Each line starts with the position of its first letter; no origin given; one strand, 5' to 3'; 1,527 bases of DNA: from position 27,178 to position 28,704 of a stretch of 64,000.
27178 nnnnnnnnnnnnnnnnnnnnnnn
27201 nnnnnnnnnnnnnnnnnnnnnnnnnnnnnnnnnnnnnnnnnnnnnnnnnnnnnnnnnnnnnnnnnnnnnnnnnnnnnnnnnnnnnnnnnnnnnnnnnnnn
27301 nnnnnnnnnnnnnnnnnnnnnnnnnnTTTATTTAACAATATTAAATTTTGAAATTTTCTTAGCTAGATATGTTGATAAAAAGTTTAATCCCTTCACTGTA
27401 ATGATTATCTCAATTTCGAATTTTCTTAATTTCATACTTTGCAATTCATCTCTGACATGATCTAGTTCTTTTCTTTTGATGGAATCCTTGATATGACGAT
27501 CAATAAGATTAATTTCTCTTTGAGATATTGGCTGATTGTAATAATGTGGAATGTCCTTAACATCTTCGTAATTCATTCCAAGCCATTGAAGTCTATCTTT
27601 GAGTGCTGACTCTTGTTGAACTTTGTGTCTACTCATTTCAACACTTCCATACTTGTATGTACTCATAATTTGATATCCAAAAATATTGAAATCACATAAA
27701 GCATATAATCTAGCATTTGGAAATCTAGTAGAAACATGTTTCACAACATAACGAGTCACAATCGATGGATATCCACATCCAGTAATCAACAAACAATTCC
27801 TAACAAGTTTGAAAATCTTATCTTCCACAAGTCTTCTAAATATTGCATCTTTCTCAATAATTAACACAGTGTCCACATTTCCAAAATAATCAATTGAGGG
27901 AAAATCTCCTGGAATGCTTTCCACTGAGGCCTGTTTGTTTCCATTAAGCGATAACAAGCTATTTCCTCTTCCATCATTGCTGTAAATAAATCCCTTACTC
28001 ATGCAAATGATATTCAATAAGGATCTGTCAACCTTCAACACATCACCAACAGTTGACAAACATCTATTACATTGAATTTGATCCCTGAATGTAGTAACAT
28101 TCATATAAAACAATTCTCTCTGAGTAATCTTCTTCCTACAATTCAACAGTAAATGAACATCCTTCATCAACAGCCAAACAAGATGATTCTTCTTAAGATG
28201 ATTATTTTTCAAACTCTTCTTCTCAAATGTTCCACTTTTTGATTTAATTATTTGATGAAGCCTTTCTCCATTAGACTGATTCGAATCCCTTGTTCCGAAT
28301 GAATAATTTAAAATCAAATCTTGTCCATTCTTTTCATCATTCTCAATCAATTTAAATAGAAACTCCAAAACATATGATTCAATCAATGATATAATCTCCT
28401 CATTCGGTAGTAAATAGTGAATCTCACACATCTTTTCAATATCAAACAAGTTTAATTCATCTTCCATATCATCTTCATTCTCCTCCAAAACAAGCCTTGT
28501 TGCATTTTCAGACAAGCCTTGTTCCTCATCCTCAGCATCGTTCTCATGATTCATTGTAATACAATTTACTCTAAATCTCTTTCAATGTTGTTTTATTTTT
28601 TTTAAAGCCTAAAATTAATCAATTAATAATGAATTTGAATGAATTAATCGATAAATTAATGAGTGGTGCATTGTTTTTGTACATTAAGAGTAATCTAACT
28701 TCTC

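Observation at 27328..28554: Spo11/TopoVIA homolog in an AT-rich amoeba-like genome, with a non-canonical D-x-N in the second Toprim acidic motif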

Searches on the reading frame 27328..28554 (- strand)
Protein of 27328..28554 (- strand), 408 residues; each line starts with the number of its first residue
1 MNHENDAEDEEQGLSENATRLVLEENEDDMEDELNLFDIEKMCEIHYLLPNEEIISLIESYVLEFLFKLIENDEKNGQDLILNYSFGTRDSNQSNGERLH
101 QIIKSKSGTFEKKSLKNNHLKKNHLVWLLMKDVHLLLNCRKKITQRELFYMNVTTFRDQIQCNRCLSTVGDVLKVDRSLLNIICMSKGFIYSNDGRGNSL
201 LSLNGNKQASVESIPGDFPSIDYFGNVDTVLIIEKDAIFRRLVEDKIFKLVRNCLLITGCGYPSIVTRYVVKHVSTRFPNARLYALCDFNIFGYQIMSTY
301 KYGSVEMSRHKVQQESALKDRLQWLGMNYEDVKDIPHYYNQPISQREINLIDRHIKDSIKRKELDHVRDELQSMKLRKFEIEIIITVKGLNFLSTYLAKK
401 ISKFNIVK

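Call 3: search_protein_families(library=pfam, proteins=[window:27328-28554:-], max_evalue=1)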
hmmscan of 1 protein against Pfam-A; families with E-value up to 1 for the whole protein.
window:27328-28554:- (408 aa): 3 families
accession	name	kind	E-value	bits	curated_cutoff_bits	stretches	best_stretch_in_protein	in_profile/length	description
PF21180.3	TOP6A-Spo11_Toprim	-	1.9e-30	106.5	24.1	1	230-401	2-170/170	Topoisomerase 6 subunit A/Spo11, Toprim domain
PF04406.19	TP6A_N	-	1.8e-14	53.7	26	1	123-182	3-62/62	Type IIB DNA topoisomerase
PF25437.1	BRWD1_N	-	0.15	12.7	27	0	98-131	51-84/90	BRWD1-like, N-terminal domain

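Call 4: search_solved_structures(query=window:27328-28554:-, max_evalue=1, show_alignments=4)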
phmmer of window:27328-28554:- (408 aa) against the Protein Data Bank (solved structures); distinct sequences matched with E-value up to 1: 3.
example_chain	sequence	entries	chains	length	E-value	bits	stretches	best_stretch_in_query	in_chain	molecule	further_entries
2zbk_A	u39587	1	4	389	1.4e-11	47.4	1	177-403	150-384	Type II DNA topoisomerase VI subunit A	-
8urq_A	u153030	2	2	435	3.1e-10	43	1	119-281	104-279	Meiosis-specific protein SPO11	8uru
1d3y_A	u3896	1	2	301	1.5e-05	27.5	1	211-367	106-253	DNA TOPOISOMERASE VI A SUBUNIT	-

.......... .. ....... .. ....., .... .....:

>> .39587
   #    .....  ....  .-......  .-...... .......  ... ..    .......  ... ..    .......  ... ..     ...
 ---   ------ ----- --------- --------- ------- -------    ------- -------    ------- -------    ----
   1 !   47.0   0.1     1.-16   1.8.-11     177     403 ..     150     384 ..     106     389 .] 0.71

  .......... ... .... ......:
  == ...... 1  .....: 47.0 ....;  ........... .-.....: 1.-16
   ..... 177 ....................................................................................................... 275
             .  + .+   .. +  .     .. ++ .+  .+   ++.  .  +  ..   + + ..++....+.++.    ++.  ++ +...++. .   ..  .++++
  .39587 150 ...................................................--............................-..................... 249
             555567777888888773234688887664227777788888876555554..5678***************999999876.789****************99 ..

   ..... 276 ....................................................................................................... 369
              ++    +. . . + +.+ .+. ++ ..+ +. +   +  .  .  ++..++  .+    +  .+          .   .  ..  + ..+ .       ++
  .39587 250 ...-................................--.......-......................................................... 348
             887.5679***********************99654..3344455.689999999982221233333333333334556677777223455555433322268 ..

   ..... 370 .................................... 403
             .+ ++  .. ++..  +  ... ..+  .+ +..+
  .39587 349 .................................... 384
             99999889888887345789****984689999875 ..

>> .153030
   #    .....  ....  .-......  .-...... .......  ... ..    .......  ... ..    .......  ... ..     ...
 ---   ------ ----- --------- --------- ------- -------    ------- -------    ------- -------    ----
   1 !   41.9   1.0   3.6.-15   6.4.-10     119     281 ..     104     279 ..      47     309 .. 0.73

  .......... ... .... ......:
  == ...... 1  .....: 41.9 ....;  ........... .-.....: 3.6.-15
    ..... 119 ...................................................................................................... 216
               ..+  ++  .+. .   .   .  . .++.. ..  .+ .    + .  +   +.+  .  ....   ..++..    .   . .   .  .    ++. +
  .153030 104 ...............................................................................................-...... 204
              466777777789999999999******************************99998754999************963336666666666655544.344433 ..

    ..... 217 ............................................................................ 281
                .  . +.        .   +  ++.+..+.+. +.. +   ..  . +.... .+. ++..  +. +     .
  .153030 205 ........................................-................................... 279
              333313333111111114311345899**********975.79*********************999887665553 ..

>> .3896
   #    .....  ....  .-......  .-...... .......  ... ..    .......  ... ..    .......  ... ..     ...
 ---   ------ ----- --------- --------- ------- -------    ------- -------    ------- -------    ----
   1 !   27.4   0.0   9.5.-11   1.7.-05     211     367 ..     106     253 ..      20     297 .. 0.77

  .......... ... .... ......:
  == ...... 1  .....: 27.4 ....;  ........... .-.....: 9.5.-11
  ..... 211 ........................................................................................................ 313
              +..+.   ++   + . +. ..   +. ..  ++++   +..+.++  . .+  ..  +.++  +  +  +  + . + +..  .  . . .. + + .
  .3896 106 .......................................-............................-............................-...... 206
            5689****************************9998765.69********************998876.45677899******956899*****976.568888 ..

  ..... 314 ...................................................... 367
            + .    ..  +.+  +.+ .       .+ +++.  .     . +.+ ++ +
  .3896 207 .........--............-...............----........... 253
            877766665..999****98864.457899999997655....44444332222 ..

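Call 6: find_homologous_proteins(query=window:27328-28554:-, max_evalue=0.00001)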
Query window:27328-28554:- (408 aa): 14 proteins with E <= 0.00001 among 2945 candidates.
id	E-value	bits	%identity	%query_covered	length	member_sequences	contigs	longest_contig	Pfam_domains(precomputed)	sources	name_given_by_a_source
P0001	8.4e-239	810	91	100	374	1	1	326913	PF21180.4,PF04406.20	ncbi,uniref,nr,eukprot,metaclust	ncbi:predicted protein [Naegleria gruberi]|uniref:DNA topoisomerase (ATP-hydrolyzing) n=1 Tax=Naegle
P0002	6.1e-133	462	54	91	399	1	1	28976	PF21180.4,PF04406.20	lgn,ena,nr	nr:unnamed protein product [Naegleria fowleri]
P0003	3.0e-132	460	53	93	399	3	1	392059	PF21180.4,PF04406.20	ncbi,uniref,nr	ncbi:hypothetical protein C9374_010215 [Naegleria lovaniensis]|uniref:DNA topoisomerase (ATP-hydroly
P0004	1.5e-129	451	54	90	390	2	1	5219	PF21180.4,PF04406.20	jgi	-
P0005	3.7e-89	318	38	92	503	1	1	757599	PF21180.4,PF04406.20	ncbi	ncbi:hypothetical protein ABK040_002522 [Willaertia magna]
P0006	7.0e-29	119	31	88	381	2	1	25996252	PF21180.4,PF04406.20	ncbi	ncbi:unnamed protein product [Amaranthus hypochondriacus]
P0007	4.2e-18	84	33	50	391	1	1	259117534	PF21180.4,PF04406.20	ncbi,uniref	ncbi:meiotic recombination protein SPO11 [Erythrolamprus reginae]|uniref:meiotic recombination prote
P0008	1.2e-17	82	29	63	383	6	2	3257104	PF21180.4,PF04406.20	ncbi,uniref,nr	ncbi:hypothetical protein MYU51_016043 [Penicillium brevicompactum]|uniref:Winged helix-turn-helix t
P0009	2.3e-16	78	25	70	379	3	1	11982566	PF21180.4,PF04406.20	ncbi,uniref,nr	ncbi:meiotic recombination protein SPO11 isoform X2 [Electrophorus electricus]|uniref:meiotic recomb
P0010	5.3e-15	74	34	48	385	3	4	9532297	PF21180.4,PF04406.20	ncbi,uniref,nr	ncbi:Winged helix-turn-helix transcription repressor DNA-binding [Penicillium chrysogenum]|uniref:DN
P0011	3.0e-14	71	29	58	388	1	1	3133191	PF21180.4,PF04406.20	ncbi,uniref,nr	ncbi:Winged helix-turn-helix transcription repressor DNA-binding [Penicillium concentricum]|uniref:D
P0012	9.5e-14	69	28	49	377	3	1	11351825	PF21180.4,PF04406.20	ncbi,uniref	ncbi:meiotic recombination protein SPO11 isoform X2 [Brachyhypopomus gauderio]|uniref:meiotic recomb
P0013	5.0e-13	67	30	46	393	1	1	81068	PF21180.4,PF04406.20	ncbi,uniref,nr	ncbi:hypothetical protein AJ80_07686 [Polytolypa hystricis UAMH7299]|uniref:DNA topoisomerase (ATP-h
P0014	6.9e-11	60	24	74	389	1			PF21180.4,PF04406.20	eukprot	eukprot:jgi/Galph1/2361/GphlegSOOS_G36.1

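Call 12: find_homologous_proteins(query=A1, max_evalue=1e-10)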
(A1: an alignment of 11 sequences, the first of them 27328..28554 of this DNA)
Query A1 (11 sequences) (408 aa, profile of the alignment): 80 proteins with E <= 1e-10 among 7195 candidates.
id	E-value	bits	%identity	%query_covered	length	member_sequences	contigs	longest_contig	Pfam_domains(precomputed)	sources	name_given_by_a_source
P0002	2.2e-160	552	54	91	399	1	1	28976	PF21180.4,PF04406.20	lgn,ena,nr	nr:unnamed protein product [Naegleria fowleri]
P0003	4.4e-158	544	53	93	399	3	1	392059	PF21180.4,PF04406.20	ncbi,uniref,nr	ncbi:hypothetical protein C9374_010215 [Naegleria lovaniensis]|uniref:DNA topoisomerase (ATP-hydroly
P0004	3.7e-152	525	54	90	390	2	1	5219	PF21180.4,PF04406.20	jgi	-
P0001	1.4e-145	503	91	100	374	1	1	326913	PF21180.4,PF04406.20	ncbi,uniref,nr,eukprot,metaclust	ncbi:predicted protein [Naegleria gruberi]|uniref:DNA topoisomerase (ATP-hydrolyzing) n=1 Tax=Naegle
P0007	1.7e-139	483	33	50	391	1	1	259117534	PF21180.4,PF04406.20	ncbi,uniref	ncbi:meiotic recombination protein SPO11 [Erythrolamprus reginae]|uniref:meiotic recombination prote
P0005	1.3e-138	480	38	92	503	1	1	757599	PF21180.4,PF04406.20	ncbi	ncbi:hypothetical protein ABK040_002522 [Willaertia magna]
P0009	1.0e-133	464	25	70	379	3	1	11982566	PF21180.4,PF04406.20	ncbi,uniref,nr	ncbi:meiotic recombination protein SPO11 isoform X2 [Electrophorus electricus]|uniref:meiotic recomb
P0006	1.5e-129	450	31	88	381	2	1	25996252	PF21180.4,PF04406.20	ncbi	ncbi:unnamed protein product [Amaranthus hypochondriacus]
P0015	4.6e-123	429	25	68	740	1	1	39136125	PF21180.4,PF04406.20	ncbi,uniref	ncbi:hypothetical protein ACEWY4_000510 [Coilia grayii]|uniref:DNA topoisomerase (ATP-hydrolyzing) n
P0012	3.3e-118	413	28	49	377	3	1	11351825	PF21180.4,PF04406.20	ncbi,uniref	ncbi:meiotic recombination protein SPO11 isoform X2 [Brachyhypopomus gauderio]|uniref:meiotic recomb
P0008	6.7e-115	402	29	63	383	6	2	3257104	PF21180.4,PF04406.20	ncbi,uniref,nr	ncbi:hypothetical protein MYU51_016043 [Penicillium brevicompactum]|uniref:Winged helix-turn-helix t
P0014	4.8e-107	376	24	74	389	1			PF21180.4,PF04406.20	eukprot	eukprot:jgi/Galph1/2361/GphlegSOOS_G36.1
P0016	2.4e-91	325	30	48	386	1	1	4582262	PF21180.4,PF04406.20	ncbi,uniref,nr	ncbi:hypothetical protein N7508_002231 [Penicillium antarcticum]|uniref:uncharacterized protein n=1 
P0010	1.0e-88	316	34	48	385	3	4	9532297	PF21180.4,PF04406.20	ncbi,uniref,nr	ncbi:Winged helix-turn-helix transcription repressor DNA-binding [Penicillium chrysogenum]|uniref:DN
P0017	5.1e-87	310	30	58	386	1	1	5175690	PF21180.4,PF04406.20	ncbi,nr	ncbi:Winged helix-turn-helix transcription repressor DNA-binding [Penicillium expansum]|nr:Winged he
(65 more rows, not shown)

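Call 15: find_homologous_proteins(query=P0006, max_evalue=1e-10)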
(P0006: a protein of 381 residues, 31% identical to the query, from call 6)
Query P0006 (381 aa): 540 proteins with E <= 1e-10 among 3491 candidates; the best 120 are listed.
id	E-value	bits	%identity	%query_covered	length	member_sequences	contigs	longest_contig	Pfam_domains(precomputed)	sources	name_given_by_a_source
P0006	2.6e-250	847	100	100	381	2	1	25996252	PF21180.4,PF04406.20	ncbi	ncbi:unnamed protein product [Amaranthus hypochondriacus]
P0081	2.8e-226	768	89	100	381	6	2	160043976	PF21180.4,PF04406.20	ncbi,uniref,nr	ncbi:hypothetical protein SOVF_107100 [Spinacia oleracea]|uniref:DNA topoisomerase (ATP-hydrolyzing)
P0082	1.0e-203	694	81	100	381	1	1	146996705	PF21180.4,PF04406.20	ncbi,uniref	ncbi:hypothetical protein RND81_08G111300 [Saponaria officinalis]|uniref:DNA topoisomerase (ATP-hydr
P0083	1.4e-200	684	81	100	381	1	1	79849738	PF21180.4,PF04406.20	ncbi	ncbi:hypothetical protein vseg_006269 [Gypsophila vaccaria]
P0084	1.0e-188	645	74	100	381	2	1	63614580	PF21180.4,PF04406.20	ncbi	ncbi:hypothetical protein LguiA_034360 [Lonicera macranthoides]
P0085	1.3e-187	641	74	100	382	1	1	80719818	PF21180.4,PF04406.20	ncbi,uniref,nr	ncbi:hypothetical protein Dsin_007757 [Dipteronia sinensis]|uniref:Meiotic recombination protein SPO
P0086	6.0e-187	639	74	100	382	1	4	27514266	PF21180.4,PF04406.20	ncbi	ncbi:hypothetical protein ACOSP7_024567 [Xanthoceras sorbifolium]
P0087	2.5e-186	637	74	100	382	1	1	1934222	PF21180.4,PF04406.20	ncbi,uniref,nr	ncbi:meiotic recombination protein SPO11-2 isoform X1 [Camellia sinensis]|uniref:meiotic recombinati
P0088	2.6e-186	637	72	99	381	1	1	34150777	PF21180.4,PF04406.20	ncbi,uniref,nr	ncbi:hypothetical protein HHK36_029034 [Tetracentron sinense]|uniref:Meiotic recombination protein S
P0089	4.5e-186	636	73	100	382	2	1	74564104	PF21180.4,PF04406.20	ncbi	ncbi:hypothetical protein PTKIN_Ptkin05aG0061400 [Pterospermum kingtungense]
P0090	8.9e-186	635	73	100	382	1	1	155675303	PF21180.4,PF04406.20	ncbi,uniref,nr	ncbi:Meiotic recombination protein SPO11-2 [Camellia lanceoleosa]|uniref:Meiotic recombination prote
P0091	9.7e-186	635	72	100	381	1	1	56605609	PF21180.4,PF04406.20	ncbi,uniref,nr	ncbi:hypothetical protein F0562_011546 [Nyssa sinensis]|uniref:DNA topoisomerase (ATP-hydrolyzing) n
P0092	1.6e-185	634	72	100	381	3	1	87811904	PF21180.4,PF04406.20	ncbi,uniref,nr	ncbi:meiotic recombination protein SPO11-2 isoform X1 [Telopea speciosissima]|uniref:meiotic recombi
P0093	1.9e-185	634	73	100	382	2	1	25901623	PF21180.4,PF04406.20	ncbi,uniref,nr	ncbi:meiotic recombination protein SPO11-2 [Alnus glutinosa]|uniref:meiotic recombination protein SP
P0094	2.0e-185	634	73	100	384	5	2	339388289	PF21180.4,PF04406.20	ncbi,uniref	ncbi:meiotic recombination protein SPO11-2 [Apium graveolens]|uniref:meiotic recombination protein S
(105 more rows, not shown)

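Call 21: search_protein_representatives(alignment_id=A2)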
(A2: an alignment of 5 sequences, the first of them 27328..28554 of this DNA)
Query: 5 sequences, 396 profile positions. Proteins with E-value up to 0.001 (for the whole library): 2304; up to 1e-10: 1146; up to 1e-30: 24. The best 150 are listed.
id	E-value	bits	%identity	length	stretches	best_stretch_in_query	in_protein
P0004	6.7e-201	683.8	-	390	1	1-396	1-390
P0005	7.0e-181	617.9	-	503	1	6-393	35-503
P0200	1.1e-40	156.3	-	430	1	98-390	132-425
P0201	3.9e-38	147.8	-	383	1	18-392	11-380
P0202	2.7e-37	145.1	-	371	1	111-391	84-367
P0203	3.2e-36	141.5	-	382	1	29-391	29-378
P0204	3.9e-36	141.2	-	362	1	82-383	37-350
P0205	1.9e-35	139.0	-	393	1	77-389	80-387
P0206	1.7e-34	135.8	-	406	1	95-388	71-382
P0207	2.1e-33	132.2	-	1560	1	33-377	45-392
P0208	3.0e-33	131.8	-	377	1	110-374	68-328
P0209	3.2e-33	131.7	-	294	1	121-385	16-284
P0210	4.4e-33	131.2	-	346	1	37-295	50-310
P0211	6.6e-33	130.6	-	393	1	31-390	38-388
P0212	7.0e-33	130.5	-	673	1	33-389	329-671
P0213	5.0e-32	127.7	-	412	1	96-389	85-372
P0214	5.3e-32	127.6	-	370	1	110-390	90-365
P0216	1.1e-31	126.6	-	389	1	87-392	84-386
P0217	1.3e-31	126.3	-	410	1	62-393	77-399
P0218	1.3e-31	126.3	-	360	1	29-391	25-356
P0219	1.4e-31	126.3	-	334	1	82-389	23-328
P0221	6.7e-31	124.0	-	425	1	74-390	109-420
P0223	1.3e-30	123.1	-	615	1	115-376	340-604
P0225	2.2e-30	122.3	-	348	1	31-373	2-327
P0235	2.8e-29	118.7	-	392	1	31-376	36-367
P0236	2.8e-29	118.7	-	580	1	84-388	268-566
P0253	7.5e-28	114.0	-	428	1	96-388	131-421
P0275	3.5e-26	108.5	-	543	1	96-390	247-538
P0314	1.7e-24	103.0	-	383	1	106-390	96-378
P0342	1.5e-23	99.8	-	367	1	35-318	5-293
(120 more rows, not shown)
